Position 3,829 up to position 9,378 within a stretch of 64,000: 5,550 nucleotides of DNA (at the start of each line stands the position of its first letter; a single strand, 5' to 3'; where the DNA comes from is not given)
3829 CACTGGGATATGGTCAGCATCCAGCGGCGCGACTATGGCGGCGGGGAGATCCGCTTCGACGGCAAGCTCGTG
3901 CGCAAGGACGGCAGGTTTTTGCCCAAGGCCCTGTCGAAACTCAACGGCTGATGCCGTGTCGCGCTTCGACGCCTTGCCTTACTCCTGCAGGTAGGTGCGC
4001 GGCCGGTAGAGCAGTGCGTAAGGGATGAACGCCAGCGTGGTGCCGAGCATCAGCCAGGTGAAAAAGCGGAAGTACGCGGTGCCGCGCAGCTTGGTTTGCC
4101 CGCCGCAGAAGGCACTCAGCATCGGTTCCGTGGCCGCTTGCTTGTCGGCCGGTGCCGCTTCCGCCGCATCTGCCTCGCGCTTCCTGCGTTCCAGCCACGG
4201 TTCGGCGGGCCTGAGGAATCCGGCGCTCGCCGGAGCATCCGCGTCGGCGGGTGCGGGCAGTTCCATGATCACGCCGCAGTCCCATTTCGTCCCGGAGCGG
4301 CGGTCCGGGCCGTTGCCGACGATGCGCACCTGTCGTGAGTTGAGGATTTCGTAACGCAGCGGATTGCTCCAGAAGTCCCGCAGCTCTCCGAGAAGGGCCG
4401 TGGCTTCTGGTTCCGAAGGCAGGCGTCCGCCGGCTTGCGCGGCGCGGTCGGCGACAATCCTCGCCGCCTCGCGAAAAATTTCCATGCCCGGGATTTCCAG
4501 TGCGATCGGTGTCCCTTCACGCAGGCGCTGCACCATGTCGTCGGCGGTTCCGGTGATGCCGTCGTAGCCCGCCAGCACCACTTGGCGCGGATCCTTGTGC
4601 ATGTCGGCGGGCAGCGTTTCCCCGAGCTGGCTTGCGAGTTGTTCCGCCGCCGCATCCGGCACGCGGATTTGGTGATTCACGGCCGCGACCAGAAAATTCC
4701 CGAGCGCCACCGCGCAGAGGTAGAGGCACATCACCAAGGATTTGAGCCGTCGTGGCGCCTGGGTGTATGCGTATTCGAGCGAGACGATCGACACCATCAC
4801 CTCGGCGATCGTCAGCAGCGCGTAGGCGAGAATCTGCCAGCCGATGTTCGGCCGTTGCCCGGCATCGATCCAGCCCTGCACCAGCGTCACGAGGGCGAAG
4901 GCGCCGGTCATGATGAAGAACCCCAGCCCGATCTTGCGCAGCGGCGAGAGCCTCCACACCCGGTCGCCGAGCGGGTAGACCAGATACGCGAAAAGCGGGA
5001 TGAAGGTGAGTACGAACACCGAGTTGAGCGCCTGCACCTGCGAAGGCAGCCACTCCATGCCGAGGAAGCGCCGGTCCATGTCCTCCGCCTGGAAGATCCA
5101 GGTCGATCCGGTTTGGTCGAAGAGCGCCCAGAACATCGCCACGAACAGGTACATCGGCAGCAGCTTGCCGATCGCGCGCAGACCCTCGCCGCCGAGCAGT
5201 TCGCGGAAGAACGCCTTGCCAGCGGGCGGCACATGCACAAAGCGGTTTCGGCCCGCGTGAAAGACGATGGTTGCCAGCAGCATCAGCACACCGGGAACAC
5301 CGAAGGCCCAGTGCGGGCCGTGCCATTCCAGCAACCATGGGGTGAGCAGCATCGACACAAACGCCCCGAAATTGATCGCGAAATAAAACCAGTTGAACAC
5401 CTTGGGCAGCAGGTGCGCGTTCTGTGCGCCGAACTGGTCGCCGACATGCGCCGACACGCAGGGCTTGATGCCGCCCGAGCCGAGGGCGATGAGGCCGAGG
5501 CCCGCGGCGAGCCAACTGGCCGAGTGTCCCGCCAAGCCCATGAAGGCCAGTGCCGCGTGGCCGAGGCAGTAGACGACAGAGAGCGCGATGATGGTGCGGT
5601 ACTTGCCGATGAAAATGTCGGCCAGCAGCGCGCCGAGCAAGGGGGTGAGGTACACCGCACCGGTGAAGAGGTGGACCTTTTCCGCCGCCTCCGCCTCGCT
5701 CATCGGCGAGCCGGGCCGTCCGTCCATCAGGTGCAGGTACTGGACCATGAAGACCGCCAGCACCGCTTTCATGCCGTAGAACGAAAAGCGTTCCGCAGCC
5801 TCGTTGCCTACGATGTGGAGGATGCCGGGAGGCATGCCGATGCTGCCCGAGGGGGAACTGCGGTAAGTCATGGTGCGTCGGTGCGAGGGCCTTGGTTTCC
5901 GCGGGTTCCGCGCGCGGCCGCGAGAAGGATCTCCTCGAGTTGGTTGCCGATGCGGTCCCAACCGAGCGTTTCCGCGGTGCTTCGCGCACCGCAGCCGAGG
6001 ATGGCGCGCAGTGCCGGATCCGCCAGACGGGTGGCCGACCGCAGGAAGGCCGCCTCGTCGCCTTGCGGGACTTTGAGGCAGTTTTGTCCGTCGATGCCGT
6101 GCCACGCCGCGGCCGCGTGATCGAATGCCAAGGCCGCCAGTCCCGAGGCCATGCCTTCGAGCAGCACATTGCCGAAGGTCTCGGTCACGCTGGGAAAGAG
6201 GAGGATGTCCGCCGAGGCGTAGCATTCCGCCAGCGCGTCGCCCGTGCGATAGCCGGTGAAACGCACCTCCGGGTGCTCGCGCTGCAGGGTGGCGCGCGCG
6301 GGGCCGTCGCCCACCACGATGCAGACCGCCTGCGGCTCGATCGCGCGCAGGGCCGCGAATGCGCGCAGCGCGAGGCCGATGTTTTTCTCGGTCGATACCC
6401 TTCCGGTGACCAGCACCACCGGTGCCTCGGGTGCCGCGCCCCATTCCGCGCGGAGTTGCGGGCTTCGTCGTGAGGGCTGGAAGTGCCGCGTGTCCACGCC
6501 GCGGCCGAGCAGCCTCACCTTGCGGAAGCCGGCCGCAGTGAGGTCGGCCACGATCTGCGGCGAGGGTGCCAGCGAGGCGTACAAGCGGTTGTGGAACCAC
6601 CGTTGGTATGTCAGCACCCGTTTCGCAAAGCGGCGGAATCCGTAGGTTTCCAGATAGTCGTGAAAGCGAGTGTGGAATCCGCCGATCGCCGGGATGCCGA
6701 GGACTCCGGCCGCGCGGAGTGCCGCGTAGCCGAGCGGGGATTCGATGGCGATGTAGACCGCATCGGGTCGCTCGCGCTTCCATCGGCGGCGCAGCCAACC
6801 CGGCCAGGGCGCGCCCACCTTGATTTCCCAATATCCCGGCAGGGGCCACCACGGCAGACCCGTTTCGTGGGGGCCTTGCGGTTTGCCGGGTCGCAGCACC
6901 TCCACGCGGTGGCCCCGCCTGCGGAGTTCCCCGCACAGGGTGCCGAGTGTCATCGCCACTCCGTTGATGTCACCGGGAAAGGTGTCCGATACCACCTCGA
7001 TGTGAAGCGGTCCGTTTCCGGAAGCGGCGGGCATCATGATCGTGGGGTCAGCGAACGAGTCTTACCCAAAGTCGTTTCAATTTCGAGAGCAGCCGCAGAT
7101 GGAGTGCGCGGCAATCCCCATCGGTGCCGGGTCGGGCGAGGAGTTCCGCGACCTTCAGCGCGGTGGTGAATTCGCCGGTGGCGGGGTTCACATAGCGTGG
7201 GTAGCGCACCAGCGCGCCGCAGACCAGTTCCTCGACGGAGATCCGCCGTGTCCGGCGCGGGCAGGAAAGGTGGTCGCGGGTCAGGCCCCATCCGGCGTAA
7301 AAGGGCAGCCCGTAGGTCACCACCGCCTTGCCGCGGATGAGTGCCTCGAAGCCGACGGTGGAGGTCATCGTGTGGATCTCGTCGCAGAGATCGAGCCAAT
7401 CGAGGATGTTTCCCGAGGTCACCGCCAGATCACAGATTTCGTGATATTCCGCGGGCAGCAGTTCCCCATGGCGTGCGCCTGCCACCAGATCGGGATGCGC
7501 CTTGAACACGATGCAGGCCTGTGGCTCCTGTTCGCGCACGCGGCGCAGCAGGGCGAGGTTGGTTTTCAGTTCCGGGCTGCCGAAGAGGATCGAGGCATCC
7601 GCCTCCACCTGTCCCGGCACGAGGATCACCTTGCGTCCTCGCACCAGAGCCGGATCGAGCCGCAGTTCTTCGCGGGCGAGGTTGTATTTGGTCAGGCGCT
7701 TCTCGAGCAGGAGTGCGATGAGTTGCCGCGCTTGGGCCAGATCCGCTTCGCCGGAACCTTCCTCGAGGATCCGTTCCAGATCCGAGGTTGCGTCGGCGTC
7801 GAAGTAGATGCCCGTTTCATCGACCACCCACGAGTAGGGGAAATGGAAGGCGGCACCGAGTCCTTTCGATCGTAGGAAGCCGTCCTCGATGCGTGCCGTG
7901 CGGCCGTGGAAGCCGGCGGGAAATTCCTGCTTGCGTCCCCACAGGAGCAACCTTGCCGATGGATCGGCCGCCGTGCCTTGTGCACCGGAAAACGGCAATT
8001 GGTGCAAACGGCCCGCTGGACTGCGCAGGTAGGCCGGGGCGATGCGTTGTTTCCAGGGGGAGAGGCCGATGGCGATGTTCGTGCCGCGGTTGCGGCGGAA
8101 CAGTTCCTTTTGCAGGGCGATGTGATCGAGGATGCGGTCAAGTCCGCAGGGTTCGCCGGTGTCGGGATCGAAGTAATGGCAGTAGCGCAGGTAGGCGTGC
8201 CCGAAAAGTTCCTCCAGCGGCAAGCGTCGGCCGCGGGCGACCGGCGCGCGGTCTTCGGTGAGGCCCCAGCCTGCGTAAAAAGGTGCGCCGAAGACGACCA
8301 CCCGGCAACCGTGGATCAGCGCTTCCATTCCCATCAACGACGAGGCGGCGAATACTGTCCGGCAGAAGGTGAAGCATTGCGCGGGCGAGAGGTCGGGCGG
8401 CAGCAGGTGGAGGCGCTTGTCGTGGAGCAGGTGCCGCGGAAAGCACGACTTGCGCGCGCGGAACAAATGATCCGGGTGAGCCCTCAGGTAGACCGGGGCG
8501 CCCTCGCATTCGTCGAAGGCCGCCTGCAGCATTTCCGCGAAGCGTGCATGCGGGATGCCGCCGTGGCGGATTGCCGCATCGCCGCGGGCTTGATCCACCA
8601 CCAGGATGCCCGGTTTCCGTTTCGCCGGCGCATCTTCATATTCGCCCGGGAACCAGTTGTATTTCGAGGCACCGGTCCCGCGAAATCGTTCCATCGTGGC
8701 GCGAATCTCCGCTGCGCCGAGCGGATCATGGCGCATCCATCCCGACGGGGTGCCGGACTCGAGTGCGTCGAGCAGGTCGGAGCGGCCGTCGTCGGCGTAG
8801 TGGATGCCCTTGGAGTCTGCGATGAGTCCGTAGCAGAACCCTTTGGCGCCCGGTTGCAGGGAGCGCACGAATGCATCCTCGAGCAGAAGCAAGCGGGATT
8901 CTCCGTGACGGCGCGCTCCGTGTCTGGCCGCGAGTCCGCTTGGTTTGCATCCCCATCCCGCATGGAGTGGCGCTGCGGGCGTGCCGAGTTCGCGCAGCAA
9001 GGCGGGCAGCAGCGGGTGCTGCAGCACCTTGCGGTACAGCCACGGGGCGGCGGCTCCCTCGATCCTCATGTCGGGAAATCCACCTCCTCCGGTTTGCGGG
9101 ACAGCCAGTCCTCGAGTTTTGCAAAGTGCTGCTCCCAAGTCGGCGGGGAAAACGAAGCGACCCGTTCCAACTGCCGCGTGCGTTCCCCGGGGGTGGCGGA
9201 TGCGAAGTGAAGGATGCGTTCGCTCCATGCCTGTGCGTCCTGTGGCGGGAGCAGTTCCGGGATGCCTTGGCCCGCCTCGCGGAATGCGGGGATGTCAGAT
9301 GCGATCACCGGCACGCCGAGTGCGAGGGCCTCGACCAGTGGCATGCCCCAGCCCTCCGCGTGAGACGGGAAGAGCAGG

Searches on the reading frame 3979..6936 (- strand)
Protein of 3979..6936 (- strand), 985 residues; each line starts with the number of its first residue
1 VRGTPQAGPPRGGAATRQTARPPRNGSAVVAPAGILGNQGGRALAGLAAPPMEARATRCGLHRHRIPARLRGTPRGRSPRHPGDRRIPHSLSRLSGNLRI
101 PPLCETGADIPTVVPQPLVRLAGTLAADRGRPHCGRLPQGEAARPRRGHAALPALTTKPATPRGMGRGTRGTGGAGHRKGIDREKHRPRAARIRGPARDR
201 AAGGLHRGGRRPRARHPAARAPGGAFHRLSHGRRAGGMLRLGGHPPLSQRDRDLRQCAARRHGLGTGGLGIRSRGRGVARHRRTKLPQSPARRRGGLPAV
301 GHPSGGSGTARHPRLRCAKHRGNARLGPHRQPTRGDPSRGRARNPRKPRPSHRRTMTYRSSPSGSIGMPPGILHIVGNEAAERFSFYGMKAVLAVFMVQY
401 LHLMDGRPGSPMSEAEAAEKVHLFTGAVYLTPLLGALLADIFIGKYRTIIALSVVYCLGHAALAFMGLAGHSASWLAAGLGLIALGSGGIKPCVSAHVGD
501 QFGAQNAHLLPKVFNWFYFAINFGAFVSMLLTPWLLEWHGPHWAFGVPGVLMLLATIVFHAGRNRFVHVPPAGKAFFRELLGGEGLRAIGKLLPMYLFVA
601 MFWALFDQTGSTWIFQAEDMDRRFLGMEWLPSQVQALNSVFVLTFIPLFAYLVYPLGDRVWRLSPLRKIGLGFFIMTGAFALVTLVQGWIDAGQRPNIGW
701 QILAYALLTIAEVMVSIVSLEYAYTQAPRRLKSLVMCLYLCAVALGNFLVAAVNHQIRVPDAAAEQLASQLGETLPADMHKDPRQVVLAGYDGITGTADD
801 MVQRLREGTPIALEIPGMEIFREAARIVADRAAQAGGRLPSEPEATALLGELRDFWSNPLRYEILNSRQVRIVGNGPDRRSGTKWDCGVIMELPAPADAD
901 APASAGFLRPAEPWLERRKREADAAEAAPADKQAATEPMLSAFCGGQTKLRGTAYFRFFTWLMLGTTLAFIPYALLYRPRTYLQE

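Call 22: search_protein_families(library=pfam, proteins=[window:3979-6936:-], max_evalue=0.001)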
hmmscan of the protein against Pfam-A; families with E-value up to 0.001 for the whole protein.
window:3979-6936:- (985 aa): 3 families
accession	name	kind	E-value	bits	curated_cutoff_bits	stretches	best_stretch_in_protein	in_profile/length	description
PF00854.27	PTR2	-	6.8e-83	279.2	27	2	584-762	196-384/392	POT family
PF07690.21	MFS_1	-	4.7e-17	62.4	33.4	1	391-750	17-346/347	Major Facilitator Superfamily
PF03092.22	BT1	-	7.3e-05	22.1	22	1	432-559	42-171/432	BT1 family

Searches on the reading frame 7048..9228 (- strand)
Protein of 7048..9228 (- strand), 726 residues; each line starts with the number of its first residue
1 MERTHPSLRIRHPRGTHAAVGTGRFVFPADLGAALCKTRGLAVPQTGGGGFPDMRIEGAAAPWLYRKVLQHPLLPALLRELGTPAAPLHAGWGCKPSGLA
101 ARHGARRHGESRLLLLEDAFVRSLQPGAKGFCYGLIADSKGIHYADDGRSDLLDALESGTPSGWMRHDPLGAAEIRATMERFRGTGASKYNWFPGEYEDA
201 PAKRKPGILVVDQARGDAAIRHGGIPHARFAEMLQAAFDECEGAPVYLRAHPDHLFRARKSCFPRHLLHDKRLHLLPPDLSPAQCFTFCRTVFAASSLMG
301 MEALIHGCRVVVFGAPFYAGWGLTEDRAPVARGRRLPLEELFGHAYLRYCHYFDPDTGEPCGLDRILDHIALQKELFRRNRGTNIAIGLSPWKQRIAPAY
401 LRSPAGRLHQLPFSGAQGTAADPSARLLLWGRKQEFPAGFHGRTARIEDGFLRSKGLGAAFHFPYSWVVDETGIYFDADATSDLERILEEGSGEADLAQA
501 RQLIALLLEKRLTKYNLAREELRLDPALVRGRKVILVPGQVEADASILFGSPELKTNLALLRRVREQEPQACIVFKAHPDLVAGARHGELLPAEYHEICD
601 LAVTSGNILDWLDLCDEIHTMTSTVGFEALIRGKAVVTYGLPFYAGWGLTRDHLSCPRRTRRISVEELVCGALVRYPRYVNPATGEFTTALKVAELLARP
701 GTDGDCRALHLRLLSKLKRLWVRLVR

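Call 22: search_protein_families(library=pfam, proteins=[window:7048-9228:-], max_evalue=0.001)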
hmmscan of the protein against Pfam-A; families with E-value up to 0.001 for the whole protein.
window:7048-9228:- (726 aa): 1 family
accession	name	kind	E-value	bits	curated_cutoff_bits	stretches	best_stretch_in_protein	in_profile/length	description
PF05159.20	Capsule_synth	-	1.3e-56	192.8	20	2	445-676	28-298/310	Capsule polysaccharide biosynthesis protein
